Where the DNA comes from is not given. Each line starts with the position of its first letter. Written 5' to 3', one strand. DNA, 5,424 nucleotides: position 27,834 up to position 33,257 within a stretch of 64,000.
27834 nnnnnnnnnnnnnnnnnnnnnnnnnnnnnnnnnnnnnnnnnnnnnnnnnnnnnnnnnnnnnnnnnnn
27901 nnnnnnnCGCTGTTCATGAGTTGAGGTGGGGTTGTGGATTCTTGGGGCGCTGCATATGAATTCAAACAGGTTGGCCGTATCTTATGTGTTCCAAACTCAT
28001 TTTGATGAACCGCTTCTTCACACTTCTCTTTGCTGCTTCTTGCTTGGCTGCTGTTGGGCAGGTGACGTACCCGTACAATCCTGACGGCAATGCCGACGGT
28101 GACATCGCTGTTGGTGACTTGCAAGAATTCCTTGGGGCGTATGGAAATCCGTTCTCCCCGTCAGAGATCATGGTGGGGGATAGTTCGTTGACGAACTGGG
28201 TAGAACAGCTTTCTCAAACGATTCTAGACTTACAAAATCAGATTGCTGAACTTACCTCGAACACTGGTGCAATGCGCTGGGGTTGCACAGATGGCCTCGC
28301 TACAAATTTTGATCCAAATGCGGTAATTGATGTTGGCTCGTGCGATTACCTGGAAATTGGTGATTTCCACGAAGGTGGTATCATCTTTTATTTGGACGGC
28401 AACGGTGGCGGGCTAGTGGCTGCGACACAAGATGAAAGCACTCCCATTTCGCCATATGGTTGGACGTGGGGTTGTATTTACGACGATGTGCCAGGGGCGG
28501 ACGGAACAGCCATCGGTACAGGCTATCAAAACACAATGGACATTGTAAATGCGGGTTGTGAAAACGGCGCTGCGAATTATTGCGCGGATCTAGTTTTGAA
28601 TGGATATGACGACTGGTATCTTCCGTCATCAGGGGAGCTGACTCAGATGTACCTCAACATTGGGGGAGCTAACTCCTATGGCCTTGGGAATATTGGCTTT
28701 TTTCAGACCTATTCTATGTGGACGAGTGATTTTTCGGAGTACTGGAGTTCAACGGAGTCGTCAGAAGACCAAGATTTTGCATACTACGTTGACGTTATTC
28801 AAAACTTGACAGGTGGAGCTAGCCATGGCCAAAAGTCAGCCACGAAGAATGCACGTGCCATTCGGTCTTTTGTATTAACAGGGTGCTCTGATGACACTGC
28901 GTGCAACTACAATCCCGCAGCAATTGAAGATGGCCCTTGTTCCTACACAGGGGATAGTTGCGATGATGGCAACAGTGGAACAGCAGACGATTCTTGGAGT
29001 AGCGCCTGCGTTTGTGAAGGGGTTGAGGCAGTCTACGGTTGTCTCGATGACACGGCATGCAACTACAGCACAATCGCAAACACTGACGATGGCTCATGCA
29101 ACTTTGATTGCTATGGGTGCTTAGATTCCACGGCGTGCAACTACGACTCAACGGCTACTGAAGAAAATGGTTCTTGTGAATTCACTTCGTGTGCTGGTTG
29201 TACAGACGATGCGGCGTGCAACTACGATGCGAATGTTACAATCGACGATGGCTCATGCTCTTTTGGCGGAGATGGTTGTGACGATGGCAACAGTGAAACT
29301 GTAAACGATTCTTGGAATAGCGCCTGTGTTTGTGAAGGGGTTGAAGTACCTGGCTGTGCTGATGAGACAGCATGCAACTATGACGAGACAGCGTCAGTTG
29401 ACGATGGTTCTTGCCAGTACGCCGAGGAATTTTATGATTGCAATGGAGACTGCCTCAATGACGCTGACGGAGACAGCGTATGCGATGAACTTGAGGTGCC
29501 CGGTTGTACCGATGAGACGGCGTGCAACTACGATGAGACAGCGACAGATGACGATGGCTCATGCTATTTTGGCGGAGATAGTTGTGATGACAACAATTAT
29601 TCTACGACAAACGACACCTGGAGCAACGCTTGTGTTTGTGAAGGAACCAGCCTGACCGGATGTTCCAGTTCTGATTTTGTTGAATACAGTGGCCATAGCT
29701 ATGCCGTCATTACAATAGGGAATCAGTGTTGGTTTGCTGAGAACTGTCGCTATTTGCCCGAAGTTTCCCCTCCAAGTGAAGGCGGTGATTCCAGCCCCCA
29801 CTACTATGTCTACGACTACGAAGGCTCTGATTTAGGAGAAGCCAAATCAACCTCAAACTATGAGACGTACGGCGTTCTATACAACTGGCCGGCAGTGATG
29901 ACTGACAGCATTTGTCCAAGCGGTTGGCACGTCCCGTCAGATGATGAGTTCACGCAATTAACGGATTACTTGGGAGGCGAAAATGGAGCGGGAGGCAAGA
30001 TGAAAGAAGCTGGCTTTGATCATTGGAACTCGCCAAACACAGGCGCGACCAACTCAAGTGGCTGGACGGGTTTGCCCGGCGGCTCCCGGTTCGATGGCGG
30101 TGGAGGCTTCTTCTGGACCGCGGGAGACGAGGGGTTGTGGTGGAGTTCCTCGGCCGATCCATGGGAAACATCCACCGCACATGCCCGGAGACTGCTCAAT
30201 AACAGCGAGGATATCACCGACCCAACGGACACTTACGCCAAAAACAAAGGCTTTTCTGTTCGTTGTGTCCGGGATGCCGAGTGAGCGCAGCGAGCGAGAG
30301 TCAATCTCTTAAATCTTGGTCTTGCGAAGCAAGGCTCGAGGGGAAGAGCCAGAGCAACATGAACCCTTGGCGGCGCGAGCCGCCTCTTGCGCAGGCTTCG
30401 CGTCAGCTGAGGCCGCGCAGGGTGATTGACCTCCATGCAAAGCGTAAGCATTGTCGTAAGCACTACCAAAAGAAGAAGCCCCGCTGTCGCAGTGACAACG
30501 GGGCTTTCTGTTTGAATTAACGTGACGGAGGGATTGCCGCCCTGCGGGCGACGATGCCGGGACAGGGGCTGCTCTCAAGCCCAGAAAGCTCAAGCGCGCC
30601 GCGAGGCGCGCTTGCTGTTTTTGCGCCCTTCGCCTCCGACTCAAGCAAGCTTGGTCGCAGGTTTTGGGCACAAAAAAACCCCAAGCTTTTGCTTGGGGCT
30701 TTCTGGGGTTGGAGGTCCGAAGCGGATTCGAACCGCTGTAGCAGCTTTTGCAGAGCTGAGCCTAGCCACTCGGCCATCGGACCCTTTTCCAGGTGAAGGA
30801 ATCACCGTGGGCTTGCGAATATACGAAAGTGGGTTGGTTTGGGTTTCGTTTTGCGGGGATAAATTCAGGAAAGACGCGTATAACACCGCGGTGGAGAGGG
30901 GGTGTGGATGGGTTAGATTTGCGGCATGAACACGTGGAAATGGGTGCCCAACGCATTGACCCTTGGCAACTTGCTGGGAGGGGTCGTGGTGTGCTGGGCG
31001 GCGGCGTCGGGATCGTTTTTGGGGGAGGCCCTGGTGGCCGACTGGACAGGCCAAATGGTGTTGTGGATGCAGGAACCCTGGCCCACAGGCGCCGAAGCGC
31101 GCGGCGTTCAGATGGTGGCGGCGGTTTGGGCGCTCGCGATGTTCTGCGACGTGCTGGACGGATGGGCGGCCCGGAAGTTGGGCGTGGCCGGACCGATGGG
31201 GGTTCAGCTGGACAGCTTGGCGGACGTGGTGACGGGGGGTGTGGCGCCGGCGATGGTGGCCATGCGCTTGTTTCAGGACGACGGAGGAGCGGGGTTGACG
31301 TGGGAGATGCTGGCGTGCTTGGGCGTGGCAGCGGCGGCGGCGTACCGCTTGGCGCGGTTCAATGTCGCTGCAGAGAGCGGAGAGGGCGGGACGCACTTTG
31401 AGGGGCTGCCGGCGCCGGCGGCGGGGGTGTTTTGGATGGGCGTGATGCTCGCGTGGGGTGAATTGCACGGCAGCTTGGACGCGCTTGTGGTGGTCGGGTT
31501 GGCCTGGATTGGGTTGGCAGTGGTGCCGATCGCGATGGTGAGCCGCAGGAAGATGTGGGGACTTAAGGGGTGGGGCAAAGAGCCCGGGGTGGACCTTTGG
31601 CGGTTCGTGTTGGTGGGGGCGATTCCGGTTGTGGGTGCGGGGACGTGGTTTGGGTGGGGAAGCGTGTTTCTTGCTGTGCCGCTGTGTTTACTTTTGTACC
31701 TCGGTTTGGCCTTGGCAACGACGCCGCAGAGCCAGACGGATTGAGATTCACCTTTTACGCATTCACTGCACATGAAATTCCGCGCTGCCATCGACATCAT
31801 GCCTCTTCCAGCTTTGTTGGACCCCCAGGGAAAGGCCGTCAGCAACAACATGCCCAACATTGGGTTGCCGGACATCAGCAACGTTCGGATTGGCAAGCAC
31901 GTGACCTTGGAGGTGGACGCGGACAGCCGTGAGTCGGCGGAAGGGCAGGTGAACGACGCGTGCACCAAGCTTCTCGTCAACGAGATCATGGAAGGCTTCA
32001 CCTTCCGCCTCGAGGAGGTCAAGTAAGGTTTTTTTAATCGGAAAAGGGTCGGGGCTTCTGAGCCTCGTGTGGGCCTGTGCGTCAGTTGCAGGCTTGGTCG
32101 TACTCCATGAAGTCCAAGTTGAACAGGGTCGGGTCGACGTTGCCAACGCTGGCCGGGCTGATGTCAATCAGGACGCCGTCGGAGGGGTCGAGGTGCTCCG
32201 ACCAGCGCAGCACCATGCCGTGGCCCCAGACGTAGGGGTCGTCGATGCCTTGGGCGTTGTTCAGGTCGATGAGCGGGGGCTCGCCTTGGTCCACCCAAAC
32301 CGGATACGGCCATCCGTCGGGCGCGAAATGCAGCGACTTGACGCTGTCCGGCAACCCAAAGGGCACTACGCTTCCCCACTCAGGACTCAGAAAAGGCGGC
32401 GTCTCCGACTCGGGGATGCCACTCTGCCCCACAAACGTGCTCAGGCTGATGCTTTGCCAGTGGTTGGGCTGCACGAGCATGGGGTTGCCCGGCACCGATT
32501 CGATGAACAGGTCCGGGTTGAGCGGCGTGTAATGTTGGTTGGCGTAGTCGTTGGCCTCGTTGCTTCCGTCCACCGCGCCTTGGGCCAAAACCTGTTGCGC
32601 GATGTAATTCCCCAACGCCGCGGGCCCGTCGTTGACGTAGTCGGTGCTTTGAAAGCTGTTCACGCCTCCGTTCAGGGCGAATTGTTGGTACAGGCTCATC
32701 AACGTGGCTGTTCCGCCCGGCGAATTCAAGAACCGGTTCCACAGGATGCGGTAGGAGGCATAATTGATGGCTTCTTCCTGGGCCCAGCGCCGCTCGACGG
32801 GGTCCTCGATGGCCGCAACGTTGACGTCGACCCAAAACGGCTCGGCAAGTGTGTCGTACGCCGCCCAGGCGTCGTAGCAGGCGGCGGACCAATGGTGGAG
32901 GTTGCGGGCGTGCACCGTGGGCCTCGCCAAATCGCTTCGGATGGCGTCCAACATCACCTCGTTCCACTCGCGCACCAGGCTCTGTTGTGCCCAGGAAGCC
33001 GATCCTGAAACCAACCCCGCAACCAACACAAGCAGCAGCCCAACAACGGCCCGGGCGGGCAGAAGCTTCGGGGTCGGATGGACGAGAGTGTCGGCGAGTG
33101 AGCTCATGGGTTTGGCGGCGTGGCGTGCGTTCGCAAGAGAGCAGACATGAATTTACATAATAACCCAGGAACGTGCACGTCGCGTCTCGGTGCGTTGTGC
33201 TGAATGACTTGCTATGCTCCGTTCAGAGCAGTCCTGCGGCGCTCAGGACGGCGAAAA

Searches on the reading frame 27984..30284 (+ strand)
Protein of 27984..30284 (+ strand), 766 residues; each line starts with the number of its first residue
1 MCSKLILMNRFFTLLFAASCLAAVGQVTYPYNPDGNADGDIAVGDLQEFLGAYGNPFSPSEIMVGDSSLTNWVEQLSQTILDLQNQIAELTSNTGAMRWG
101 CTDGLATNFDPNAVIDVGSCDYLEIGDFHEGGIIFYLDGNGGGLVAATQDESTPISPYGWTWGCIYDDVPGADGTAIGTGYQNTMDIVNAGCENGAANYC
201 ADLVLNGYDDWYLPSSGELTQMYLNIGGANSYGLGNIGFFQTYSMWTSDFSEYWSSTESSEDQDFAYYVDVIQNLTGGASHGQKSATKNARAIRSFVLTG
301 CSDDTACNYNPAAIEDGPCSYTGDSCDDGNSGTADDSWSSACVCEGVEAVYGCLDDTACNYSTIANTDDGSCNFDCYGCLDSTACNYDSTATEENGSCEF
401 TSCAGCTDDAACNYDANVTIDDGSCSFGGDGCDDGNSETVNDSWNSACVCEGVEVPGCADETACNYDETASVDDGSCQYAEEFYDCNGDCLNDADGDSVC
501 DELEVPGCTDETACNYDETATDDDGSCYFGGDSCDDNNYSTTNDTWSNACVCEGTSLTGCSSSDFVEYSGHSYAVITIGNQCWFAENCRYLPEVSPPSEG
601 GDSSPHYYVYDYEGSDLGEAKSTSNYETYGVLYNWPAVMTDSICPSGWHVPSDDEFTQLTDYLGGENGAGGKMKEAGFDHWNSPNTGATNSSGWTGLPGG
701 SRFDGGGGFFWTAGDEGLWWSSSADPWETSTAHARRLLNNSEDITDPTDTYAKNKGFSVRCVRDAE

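Call 17: search_protein_families(library=pfam, proteins=[window:27984-30284:+], max_evalue=0.001)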
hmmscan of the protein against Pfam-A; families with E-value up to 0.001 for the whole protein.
window:27984-30284:+ (766 aa): 2 families
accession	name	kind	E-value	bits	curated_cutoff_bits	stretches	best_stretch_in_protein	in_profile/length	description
PF09603.15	Fib_succ_major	-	4.4e-35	122.1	33.9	1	576-763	1-187/187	Fibrobacter succinogenes major domain (Fib_succ_major)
PF07603.17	Lcl_C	-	4.1e-11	43.6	34.9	1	194-294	25-117/117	Lcl C-terminal domain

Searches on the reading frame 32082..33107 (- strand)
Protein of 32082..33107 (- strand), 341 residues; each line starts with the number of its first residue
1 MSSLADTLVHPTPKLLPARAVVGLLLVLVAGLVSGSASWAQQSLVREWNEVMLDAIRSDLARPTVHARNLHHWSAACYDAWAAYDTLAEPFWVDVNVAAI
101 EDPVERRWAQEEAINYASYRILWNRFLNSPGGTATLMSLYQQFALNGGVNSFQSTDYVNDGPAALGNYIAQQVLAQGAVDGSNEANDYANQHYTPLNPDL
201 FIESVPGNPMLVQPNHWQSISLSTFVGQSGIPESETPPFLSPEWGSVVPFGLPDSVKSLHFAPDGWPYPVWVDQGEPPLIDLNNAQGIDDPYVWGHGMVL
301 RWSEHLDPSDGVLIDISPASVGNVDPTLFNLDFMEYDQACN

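Call 47: search_protein_families(library=pfam, proteins=[window:32082-33107:-], max_evalue=1)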
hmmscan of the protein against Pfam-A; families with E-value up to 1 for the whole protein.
window:32082-33107:- (341 aa): 1 family
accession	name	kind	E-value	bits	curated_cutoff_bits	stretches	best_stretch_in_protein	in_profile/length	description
PF21167.2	DUF6851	-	1.4e-08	35.7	27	1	75-218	4-139/140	Domain of unknown function (DUF6851)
